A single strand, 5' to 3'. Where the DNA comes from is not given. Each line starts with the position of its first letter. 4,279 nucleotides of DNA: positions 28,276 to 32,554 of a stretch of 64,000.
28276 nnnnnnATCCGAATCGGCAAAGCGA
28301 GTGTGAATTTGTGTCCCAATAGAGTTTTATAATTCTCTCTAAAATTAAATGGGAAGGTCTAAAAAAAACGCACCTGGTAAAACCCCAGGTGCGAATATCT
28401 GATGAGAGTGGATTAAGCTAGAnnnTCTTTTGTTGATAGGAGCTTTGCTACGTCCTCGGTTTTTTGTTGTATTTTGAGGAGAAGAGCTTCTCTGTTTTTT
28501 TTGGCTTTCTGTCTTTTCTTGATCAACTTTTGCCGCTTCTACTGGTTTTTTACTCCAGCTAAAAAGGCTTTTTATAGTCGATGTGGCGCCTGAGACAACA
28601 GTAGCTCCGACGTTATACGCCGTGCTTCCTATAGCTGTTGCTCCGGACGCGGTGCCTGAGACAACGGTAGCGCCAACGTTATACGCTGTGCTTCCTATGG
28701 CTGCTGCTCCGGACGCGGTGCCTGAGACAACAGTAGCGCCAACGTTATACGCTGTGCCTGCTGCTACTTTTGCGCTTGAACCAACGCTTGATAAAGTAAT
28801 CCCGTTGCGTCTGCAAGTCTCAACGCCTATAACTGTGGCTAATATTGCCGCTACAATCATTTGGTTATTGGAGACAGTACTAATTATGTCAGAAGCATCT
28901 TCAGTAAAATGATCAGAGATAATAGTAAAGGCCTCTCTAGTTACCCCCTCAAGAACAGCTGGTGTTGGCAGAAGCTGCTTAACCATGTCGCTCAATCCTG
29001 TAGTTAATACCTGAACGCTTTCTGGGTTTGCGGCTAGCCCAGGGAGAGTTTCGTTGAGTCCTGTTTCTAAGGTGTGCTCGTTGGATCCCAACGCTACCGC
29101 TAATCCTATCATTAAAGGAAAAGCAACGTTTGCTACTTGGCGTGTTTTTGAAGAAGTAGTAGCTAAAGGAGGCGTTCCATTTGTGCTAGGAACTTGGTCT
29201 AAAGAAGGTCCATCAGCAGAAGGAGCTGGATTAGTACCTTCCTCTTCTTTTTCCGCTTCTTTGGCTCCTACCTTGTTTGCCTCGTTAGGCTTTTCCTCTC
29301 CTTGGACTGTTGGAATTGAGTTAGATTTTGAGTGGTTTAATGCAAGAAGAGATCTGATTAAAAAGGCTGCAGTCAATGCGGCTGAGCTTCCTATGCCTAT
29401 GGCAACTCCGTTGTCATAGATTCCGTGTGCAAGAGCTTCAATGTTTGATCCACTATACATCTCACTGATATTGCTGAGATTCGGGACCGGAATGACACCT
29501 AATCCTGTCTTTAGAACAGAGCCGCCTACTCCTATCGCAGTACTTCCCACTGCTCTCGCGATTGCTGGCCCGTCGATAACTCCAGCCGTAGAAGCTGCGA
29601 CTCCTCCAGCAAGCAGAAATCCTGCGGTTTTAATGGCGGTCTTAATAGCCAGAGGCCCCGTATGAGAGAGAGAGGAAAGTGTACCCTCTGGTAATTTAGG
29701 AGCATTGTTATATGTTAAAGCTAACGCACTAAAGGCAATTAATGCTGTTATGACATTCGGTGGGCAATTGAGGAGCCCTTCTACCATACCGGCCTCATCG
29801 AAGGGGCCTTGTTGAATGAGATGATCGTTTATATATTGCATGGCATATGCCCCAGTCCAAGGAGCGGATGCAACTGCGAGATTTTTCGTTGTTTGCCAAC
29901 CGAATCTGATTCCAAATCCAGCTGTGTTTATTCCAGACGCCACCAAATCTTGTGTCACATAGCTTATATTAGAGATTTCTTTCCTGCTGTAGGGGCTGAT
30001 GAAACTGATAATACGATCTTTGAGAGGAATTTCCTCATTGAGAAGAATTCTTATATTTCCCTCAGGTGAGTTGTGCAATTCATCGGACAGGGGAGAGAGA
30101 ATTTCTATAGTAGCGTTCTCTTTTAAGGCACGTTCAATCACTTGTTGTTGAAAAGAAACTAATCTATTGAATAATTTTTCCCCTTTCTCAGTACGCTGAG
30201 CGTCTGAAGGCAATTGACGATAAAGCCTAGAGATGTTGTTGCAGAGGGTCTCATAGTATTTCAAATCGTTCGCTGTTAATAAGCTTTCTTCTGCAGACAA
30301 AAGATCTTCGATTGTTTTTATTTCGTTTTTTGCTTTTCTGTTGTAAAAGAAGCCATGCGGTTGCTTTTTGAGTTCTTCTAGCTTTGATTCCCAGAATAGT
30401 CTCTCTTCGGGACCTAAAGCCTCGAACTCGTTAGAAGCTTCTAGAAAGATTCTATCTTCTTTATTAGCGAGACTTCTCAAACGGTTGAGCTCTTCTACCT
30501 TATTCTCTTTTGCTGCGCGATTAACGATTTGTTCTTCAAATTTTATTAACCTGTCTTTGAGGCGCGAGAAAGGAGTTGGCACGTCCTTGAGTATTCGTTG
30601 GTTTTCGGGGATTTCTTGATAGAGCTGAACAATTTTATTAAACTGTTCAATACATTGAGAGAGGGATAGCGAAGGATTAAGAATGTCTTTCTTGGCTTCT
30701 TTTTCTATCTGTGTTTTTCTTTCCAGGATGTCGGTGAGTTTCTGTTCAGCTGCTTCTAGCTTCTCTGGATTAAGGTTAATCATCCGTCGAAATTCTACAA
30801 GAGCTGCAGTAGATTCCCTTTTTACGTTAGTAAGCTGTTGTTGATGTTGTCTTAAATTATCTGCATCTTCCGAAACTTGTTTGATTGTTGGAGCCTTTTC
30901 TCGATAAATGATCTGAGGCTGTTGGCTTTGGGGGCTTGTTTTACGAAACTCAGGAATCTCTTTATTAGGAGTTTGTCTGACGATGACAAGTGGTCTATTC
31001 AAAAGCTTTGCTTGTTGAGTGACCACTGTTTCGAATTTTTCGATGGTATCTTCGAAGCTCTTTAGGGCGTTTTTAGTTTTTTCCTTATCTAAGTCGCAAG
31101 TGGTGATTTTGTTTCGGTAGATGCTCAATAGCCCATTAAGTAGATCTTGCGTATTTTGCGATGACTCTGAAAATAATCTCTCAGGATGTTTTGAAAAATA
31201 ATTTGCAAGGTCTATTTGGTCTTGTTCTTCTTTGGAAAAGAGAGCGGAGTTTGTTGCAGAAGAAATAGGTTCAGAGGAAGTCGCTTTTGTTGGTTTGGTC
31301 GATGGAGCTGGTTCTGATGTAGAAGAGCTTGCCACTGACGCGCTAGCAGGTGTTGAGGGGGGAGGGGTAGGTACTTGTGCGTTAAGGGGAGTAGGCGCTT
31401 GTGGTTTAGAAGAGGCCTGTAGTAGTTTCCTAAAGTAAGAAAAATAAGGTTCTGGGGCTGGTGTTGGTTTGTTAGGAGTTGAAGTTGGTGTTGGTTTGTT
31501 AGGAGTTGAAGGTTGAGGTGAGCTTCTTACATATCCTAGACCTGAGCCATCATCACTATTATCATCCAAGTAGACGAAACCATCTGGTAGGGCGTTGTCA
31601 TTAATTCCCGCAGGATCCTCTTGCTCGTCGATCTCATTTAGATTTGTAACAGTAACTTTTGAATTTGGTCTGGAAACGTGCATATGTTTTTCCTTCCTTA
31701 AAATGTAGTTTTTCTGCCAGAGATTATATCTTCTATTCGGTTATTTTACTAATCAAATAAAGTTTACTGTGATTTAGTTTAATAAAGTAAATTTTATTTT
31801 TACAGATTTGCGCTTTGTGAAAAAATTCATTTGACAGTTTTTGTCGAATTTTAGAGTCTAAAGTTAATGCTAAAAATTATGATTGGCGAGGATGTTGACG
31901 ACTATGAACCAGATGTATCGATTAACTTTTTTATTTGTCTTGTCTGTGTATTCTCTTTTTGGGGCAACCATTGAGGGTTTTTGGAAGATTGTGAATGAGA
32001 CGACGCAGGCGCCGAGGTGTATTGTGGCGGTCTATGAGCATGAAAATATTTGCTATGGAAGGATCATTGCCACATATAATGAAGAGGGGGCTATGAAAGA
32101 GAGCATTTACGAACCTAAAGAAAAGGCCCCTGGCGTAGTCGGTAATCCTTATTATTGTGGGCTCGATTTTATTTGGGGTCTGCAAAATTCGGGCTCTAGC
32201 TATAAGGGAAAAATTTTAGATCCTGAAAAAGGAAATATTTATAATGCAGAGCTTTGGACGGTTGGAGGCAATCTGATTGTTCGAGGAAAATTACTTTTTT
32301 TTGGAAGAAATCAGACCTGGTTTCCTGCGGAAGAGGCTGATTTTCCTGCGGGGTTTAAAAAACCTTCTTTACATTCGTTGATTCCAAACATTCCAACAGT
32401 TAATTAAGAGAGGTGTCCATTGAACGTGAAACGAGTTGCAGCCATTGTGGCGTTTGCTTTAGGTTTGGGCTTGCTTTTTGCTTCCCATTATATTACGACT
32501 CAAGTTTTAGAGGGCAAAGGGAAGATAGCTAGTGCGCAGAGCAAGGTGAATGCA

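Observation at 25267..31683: Tandem giant paralogs of unknown function with duplicated leader and terminator: candidate secreted or membrane-inserting effectors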

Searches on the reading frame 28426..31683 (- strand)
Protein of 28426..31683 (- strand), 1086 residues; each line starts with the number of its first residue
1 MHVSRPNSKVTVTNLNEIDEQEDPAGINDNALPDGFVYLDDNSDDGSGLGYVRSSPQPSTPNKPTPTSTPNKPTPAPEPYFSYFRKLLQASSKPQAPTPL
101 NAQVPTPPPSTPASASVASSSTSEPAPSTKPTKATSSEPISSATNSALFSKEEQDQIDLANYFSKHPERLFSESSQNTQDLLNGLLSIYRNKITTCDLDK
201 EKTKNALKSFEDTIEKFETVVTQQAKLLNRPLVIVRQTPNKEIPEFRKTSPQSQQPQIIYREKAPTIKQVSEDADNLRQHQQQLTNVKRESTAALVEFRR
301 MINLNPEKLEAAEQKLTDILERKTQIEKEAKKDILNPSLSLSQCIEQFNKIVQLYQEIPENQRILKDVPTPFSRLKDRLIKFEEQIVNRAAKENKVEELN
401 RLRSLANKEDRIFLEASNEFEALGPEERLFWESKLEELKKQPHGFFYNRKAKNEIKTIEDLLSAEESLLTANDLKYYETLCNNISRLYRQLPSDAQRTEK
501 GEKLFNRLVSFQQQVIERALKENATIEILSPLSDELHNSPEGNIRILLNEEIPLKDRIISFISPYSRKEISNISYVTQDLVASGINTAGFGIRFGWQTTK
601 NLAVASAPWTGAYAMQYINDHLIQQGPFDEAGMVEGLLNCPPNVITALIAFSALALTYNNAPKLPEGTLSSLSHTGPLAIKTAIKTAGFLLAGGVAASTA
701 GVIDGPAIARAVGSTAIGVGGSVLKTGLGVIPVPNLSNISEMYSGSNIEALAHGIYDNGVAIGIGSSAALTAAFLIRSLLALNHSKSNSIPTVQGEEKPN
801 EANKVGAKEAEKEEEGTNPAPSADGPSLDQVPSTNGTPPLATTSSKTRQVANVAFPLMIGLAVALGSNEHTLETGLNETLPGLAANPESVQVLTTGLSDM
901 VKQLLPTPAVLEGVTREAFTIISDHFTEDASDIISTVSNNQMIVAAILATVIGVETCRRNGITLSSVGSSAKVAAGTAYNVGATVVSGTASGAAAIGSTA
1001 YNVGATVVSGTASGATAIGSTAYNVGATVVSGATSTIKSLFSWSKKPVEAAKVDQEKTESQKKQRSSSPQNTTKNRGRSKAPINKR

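Call 4: search_protein_families(library=pfam, proteins=[window:28426-31683:-], max_evalue=1)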
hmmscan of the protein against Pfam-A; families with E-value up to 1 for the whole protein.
window:28426-31683:- (1086 aa): 1 family
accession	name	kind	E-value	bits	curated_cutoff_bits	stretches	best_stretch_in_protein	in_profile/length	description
PF17837.6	4PPT_N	-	0.13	12.8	27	1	658-679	42-63/68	4'-phosphopantetheinyl transferase N-terminal domain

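Call 5: search_protein_families(library=ncbifam, proteins=[window:28426-31683:-], max_evalue=1)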
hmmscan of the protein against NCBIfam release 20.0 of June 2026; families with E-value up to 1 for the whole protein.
window:28426-31683:- (1086 aa): 0 families

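Call 6: find_homologous_proteins(query=window:28426-31683:-)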
Query window:28426-31683:- (1086 aa): 1 proteins with E <= 0.001 among 8000 candidates.
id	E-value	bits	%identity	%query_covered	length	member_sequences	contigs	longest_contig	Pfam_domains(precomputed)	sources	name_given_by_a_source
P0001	0.0e+0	2364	100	100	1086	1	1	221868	-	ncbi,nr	ncbi:MAG: hypothetical protein Q8L98_05090 [Chlamydiales bacterium]|nr:hypothetical protein [Chlamyd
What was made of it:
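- Tried and rejected: Call 6 missed the 41%-identical paralog.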

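Call 7: search_solved_structures(query=window:28426-31683:-, max_evalue=1)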
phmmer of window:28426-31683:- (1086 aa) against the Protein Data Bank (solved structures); distinct sequences matched with E-value up to 1: 2.
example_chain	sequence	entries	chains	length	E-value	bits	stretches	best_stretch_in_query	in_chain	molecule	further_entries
9qmf_A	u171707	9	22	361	0.024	16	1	534-595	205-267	4-hydroxyphenylpyruvate dioxygenase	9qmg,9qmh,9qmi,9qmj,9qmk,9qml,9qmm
6uxc_A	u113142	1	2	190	0.36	12.1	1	279-372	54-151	CT253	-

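Call 15: find_encoding_contigs(protein=P0001, flank=10000, max_places=3)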
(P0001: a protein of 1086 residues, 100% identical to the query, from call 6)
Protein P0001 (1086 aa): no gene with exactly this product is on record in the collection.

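Call 41: search_protein_representatives(alignment_id=A3)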
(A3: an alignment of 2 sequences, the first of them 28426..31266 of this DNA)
Query: 2 sequences, 986 profile positions. Proteins with E-value up to 0.001 (for the whole library): 3; up to 1e-10: 2; up to 1e-30: 2. The best 3 are listed.
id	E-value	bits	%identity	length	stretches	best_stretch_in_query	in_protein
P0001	0.0e+00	1891.9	-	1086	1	1-986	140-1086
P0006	0.0e+00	1086.2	-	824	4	4-448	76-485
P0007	4.0e-08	48.2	-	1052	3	15-109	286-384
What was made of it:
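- Only 3 hits among 1.84 billion representative proteins (call 41).
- Tried and rejected: The exhaustive HMMER search (call 41) is the reliable one.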

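Call 43: find_encoding_contigs(protein=P0007, flank=10000, max_places=6)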
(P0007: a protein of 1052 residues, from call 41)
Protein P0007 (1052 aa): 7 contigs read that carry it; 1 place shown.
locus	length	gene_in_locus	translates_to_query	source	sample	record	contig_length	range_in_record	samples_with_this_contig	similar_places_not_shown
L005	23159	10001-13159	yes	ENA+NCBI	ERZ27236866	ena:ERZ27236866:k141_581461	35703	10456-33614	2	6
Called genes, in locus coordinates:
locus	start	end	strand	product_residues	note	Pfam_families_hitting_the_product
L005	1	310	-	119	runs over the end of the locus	-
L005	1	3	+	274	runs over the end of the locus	PF01975:SurE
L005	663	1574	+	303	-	PF02588:YitT_membrane, PF10035:DUF2179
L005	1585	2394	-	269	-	-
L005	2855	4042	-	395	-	PF07690:MFS_1, PF00083:Sugar_tr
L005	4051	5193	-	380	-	PF02163:Peptidase_M50 (weak)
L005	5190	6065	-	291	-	PF02629:CoA_binding, PF13380:CoA_binding_2 (weak), PF13607:Succ_CoA_lig, PF00549:Ligase_CoA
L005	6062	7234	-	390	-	PF08442:ATP-grasp_2, PF13549:ATP-grasp_5 (weak), PF24948:Citrate_synth_N, PF00549:Ligase_CoA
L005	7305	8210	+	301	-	PF02881:SRP54_N, PF13401:AAA_22 (faint), PF06414:Zeta_toxin (weak), PF13191:AAA_16 (faint), PF13604:AAA_30 (weak), PF00448:SRP54, PF13207:AAA_17 (weak)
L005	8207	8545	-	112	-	-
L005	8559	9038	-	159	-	PF09917:DUF2147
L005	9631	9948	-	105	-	-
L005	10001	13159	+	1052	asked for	-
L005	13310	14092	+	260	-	-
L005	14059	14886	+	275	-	-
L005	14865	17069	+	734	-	PF17764:PriA_3primeBD, PF00270:DEAD, PF04851:ResIII, PF18319:Zn_ribbon_PriA (weak), PF00271:Helicase_C (weak), PF18074:PriA_C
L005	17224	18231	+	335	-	PF00023:Ank (faint)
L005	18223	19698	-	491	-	PF01487:DHquinase_I, PF08501:Shikimate_dh_N, PF01488:Shikimate_DH (weak), PF03807:F420_oxidored (faint)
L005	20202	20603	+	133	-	PF00472:RF-1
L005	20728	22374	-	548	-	-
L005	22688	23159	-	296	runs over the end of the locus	PF00126:HTH_1, PF03466:LysR_substrate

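Call 44: list_cluster_members(proteins=[P0007, P0006])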
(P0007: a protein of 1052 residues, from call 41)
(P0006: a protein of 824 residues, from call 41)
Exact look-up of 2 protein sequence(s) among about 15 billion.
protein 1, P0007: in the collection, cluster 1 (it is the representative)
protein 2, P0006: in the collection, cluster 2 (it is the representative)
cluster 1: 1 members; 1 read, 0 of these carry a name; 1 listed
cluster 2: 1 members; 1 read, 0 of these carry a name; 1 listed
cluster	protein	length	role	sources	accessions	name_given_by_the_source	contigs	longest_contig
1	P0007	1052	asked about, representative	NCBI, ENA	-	-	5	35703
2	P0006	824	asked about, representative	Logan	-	-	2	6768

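Call 75: search_protein_families(library=pfam, proteins=[L005:9389-13156:+, L002:1-2919:+, L002:3396-5867:+], max_evalue=1)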
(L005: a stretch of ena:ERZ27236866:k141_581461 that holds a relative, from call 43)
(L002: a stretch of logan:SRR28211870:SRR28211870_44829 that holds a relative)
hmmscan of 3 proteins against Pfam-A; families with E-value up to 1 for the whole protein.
L005:9389-13156:+ (1256 aa): 6 families
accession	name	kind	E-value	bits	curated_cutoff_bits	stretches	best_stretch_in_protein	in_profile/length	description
PF05642.16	Sporozoite_P67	-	2.9e-05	22.8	28.9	1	123-258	273-408/727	Sporozoite P67 surface antigen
PF07218.16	RAP1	-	0.0013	17.6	26.3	1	108-190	123-210/793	Rhoptry-associated protein 1 (RAP-1)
PF24575.1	TPR_Slam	-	0.0015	19.4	35.2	0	761-789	50-78/104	Surface lipoprotein assembly modifier, N-terminal TPR repeats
PF21938.1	CAP_N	-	0.033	14.7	27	0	764-812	20-68/159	CAP, N-terminal domain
PF13174.12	TPR_6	-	0.23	12.6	26.3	0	393-411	14-32/33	Tetratricopeptide repeat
PF25190.1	Tad5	-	0.42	11.2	27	0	323-379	25-81/123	Type I Thoeris inhibitor Tad5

L002:1-2919:+ (973 aa): 0 families

L002:3396-5867:+ (824 aa): 2 families
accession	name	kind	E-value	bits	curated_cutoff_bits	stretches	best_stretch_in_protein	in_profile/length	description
PF25572.1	TPR_ZSWIM8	-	0.19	11.7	27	1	255-325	108-179/210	ZSWIM8, TPR repeats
PF03147.19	FDX-ACB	-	0.21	12.5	31.1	1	212-257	43-88/94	Ferredoxin-fold anticodon binding domain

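Call 94: search_protein_families(library=phrogs, proteins=[window:28426-31683:-, L005:9389-13156:+], max_evalue=0.1)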
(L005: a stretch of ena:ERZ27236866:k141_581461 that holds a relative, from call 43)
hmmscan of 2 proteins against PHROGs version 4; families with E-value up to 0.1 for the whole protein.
window:28426-31683:- (1086 aa): 0 families

L005:9389-13156:+ (1256 aa): 0 families

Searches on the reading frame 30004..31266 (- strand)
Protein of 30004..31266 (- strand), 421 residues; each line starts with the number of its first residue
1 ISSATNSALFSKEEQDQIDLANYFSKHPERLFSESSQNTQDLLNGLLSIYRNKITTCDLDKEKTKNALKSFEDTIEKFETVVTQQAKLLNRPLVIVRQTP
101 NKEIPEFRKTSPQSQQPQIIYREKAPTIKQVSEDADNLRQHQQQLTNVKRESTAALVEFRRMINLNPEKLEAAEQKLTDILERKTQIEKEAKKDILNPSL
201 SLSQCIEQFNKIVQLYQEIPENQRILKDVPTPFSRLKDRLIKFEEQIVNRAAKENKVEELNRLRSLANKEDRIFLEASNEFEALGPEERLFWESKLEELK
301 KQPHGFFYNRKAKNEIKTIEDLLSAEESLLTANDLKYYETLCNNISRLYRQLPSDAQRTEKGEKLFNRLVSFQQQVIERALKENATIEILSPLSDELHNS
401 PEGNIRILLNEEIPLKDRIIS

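Call 16: find_homologous_proteins(query=A2, max_evalue=0.01)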
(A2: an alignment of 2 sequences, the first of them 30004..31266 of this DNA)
Query A2 (2 sequences): 8000 candidates shared short words with the query, none scored E <= 0.01.
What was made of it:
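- Tried and rejected: Call 16 missed even the query proteins.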

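Call 17: find_related_loci(query=A2, collection=genome_contigs, flank=10000)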
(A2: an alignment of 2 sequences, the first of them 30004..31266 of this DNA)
Query A2 (421 aa) in genome_contigs; peptide patterns used: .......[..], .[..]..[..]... (x = any residue, [..] = any of these).
153 stretches matched a pattern, but none encodes a relative of the query by tblastn (E <= 1e-3).
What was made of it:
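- Tried and rejected: The genome_contigs scan with family patterns found nothing (call 17).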

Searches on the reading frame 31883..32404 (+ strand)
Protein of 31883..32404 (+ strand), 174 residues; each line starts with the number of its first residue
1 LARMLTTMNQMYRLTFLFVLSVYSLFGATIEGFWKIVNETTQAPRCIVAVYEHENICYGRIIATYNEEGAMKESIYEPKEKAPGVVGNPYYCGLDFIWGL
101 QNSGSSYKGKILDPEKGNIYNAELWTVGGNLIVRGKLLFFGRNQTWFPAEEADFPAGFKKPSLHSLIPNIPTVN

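Call 23: search_protein_families(library=pfam, proteins=[window:31883-32404:+], max_evalue=0.001)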
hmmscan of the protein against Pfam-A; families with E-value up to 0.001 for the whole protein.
window:31883-32404:+ (174 aa): 1 family
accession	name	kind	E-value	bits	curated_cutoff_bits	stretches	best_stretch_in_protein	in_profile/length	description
PF09917.15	DUF2147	-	2.1e-17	64.2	27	1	32-146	1-110/112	Uncharacterized protein conserved in bacteria (DUF2147)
